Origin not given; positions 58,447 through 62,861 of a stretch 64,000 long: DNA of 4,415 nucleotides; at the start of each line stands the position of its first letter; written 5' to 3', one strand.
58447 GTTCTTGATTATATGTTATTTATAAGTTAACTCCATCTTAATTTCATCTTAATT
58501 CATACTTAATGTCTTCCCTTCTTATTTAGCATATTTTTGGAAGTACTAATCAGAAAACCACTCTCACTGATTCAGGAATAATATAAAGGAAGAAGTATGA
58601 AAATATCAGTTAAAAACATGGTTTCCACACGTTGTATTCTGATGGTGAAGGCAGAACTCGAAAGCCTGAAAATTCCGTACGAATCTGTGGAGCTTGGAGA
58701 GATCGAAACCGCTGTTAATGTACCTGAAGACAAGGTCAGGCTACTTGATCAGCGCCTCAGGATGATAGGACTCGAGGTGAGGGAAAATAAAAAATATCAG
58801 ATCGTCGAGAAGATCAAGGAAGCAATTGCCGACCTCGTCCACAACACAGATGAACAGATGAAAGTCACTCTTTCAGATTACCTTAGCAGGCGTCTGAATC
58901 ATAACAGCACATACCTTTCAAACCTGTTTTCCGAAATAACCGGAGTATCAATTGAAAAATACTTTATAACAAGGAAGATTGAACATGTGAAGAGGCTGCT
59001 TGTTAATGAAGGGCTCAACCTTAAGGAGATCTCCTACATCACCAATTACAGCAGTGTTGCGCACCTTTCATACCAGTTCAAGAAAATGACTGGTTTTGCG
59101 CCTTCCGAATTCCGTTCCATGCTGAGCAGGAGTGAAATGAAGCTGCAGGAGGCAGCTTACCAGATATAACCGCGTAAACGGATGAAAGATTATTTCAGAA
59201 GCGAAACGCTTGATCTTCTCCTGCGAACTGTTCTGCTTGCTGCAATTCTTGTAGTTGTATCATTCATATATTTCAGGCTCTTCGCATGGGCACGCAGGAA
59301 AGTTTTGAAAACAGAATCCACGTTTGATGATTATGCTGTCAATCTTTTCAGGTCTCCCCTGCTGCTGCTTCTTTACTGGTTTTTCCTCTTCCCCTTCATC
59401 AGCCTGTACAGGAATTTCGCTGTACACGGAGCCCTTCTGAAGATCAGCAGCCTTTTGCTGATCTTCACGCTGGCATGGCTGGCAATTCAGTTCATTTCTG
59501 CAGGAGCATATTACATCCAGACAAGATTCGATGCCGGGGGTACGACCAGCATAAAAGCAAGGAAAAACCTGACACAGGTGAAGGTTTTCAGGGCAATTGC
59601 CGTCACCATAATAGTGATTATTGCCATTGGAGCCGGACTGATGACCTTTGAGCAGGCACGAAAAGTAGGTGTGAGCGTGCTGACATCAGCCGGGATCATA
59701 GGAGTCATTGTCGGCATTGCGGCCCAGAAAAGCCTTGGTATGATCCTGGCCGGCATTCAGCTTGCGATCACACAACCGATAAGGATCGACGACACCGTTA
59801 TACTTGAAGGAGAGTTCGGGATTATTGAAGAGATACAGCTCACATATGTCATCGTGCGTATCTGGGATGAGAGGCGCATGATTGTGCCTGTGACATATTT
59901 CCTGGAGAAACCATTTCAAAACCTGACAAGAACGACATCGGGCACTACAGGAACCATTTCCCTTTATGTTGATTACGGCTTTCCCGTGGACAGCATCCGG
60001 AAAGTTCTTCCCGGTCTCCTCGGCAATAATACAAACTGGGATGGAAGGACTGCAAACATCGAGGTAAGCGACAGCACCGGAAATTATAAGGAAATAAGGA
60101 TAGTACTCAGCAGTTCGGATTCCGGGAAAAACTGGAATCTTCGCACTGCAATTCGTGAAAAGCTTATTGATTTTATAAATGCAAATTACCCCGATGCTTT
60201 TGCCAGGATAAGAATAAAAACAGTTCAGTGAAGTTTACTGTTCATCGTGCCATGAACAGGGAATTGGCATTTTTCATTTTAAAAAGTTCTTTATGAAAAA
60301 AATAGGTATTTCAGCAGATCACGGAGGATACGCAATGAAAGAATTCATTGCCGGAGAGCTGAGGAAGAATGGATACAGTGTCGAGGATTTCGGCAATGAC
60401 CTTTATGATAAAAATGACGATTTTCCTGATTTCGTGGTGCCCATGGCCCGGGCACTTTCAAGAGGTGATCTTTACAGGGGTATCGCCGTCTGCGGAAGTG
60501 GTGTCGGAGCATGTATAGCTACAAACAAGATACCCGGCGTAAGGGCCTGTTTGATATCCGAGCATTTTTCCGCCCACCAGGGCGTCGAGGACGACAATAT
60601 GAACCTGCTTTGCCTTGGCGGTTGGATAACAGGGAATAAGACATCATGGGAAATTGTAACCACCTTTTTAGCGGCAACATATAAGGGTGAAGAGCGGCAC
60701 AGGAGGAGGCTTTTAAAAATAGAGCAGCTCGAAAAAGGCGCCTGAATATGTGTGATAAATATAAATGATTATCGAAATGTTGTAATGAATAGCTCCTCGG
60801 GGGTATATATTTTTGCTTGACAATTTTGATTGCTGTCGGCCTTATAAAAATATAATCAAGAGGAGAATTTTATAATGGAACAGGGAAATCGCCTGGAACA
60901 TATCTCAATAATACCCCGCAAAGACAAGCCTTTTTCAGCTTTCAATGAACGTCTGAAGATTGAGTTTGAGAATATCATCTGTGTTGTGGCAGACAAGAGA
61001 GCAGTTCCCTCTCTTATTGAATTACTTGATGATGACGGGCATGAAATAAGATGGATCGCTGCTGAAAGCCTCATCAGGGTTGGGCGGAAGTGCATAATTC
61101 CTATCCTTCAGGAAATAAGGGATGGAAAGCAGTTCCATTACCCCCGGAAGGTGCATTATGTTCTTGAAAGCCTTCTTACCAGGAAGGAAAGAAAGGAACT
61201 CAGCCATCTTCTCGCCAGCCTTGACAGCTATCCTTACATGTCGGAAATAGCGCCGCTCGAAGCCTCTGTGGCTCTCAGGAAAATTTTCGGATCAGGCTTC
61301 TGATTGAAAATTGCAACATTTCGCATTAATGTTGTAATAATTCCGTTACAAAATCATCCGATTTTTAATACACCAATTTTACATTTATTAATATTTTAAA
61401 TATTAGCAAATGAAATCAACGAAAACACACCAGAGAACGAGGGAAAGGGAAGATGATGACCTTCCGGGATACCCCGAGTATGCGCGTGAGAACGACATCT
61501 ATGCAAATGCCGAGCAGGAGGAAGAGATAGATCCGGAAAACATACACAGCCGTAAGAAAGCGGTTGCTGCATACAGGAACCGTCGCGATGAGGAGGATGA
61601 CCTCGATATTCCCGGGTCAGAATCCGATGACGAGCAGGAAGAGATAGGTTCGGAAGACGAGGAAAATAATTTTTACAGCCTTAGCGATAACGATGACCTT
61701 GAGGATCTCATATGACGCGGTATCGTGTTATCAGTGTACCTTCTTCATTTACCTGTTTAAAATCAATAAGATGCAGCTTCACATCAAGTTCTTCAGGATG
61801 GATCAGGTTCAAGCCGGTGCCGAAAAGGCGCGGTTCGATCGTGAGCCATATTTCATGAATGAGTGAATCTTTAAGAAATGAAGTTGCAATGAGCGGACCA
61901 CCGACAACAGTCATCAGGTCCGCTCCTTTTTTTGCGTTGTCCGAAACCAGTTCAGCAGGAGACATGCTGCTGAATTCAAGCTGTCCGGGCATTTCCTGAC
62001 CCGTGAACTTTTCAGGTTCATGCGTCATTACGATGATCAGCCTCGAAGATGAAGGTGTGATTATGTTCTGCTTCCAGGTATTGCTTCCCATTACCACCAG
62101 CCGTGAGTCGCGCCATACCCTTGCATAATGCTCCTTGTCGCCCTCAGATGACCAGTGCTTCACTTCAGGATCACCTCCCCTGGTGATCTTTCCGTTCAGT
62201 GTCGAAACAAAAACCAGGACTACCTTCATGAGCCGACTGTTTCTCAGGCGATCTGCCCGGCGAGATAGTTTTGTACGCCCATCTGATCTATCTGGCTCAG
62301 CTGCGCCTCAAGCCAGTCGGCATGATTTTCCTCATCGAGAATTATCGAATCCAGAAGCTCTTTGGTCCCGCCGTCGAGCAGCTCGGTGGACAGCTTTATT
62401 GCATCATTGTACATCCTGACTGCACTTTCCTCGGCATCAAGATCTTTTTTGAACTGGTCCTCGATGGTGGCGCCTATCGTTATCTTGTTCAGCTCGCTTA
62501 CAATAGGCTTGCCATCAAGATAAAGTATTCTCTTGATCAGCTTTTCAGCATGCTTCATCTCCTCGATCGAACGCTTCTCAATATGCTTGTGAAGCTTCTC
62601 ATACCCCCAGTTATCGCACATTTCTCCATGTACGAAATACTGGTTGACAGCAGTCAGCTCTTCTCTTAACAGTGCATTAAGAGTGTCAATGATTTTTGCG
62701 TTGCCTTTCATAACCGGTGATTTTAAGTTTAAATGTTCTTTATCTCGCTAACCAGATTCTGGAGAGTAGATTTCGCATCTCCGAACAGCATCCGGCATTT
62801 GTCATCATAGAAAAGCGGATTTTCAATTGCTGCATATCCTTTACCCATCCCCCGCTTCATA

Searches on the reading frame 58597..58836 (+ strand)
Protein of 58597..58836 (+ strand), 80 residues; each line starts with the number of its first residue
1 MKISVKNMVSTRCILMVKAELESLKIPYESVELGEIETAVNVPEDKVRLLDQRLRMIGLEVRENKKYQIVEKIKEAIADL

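Call 57: search_protein_families(library=pfam, proteins=[window:58597-58836:+], max_evalue=1)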
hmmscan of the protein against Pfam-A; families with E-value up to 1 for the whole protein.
seq(80 aa): 1 family
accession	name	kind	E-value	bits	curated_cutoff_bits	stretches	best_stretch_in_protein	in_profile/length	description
PF11874.13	DUF3394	-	0.14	12.2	28.2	1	24-74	79-129/181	Domain of unknown function (DUF3394)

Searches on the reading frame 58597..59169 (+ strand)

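Call 9: search_protein_families(library=pfam, proteins=[window:58597-59169:+])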
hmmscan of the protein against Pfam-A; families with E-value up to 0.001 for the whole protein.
window:58597-59169:+ (190 aa): 2 families
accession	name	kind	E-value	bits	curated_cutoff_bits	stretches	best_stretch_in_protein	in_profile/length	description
PF12833.13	HTH_18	-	4.6e-17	62.5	33.6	1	96-174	1-79/80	Helix-turn-helix domain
PF00165.29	HTH_AraC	-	1.6e-08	34.9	26.6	1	138-173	7-41/42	Bacterial regulatory helix-turn-helix proteins, AraC family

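Call 26: search_protein_families(library=ncbifam, proteins=[window:58597-59169:+], max_evalue=0.00001)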
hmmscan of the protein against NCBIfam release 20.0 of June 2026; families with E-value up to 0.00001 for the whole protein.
window:58597-59169:+ (190 aa): 10 families
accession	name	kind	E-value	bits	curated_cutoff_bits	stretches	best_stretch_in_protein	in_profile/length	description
TIGR04094.1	adjacent_YSIRK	equivalog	5.8e-12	45.3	200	1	77-173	291-383/383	YSIRK-targeted surface antigen transcriptional regulator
NF047455.1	TF_Staph_AryK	equivalog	6e-12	44.6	850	1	64-182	149-265/759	transcriptional regulator AryK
NF033869.1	viru_reg_Rsp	equivalog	4.4e-10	38.7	400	1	82-181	154-254/701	AraC family transcriptional regulator Rsp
NF007693.0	PRK10371.1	equivalog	6.4e-10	38.7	253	1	71-178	201-302/309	transcriptional regulator MelR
NF007860.0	PRK10572.1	equivalog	6.8e-09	35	208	1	60-178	172-287/292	arabinose operon transcriptional regulator AraC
NF006902.0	PRK09393.1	equivalog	7.4e-08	31.9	425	1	76-179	221-325/327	transcriptional regulator FtrA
NF049932.1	TranspRegBtr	equivalog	1.6e-07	30.3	900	1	84-172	175-262/531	bacillibactin transport transcriptional regulator Btr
TIGR02297.1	HpaA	equivalog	7.1e-07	28.7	274.65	1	88-174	201-286/287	4-hydroxyphenylacetate catabolism regulatory protein HpaA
NF047788.1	TransRegPocR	equivalog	1.4e-06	27.8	500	1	62-179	180-294/296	transcriptional regulator PocR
NF011733.0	PRK15186.1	equivalog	4.2e-06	26.3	403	1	84-181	192-287/291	AraC family transcriptional regulator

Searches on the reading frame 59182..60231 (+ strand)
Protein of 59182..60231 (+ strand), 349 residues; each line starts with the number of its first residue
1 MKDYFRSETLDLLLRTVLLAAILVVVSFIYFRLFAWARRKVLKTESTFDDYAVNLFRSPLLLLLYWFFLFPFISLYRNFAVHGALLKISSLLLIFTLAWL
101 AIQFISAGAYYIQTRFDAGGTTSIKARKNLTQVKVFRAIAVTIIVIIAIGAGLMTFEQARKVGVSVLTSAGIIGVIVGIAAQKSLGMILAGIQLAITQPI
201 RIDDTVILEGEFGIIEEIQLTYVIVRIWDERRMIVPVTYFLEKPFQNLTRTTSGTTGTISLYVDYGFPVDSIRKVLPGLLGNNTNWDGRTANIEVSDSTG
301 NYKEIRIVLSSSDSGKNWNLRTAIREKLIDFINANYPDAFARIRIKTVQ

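Call 9: search_protein_families(library=pfam, proteins=[window:59182-60231:+])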
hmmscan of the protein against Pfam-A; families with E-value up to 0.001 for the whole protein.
window:59182-60231:+ (349 aa): 1 family
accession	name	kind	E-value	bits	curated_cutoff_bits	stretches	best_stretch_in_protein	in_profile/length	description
PF00924.24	MS_channel_2nd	-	3.8e-12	46.6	20.2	1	188-250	6-68/68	Mechanosensitive ion channel, beta-domain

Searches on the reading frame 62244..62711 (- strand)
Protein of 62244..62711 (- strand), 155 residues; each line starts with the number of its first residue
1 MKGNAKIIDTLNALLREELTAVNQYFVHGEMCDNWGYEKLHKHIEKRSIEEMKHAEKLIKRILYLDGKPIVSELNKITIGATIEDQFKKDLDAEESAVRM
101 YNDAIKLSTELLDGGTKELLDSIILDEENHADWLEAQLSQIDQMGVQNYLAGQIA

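Call 26: search_protein_families(library=ncbifam, proteins=[window:62244-62711:-], max_evalue=0.00001)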
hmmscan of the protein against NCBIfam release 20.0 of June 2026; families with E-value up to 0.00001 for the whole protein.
window:62244-62711:- (155 aa): 4 families
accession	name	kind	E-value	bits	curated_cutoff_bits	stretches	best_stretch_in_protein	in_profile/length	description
TIGR00754.1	bfr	equivalog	1.7e-48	164.6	125.55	1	1-154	1-154/157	bacterioferritin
NF041388.1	DNAstvprot_Halo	equivalog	1.6e-07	31.4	170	1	6-139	23-165/171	DNA starvation/stationary phase protection protein DpsA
NF040955.1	Arch_DPS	equivalog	4e-07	29.8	250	1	6-140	17-161/177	DNA protection during starvation protein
NF009990.0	PRK13456.1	equivalog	2e-06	27.5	158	0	6-138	22-164/188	DNA protection protein DPS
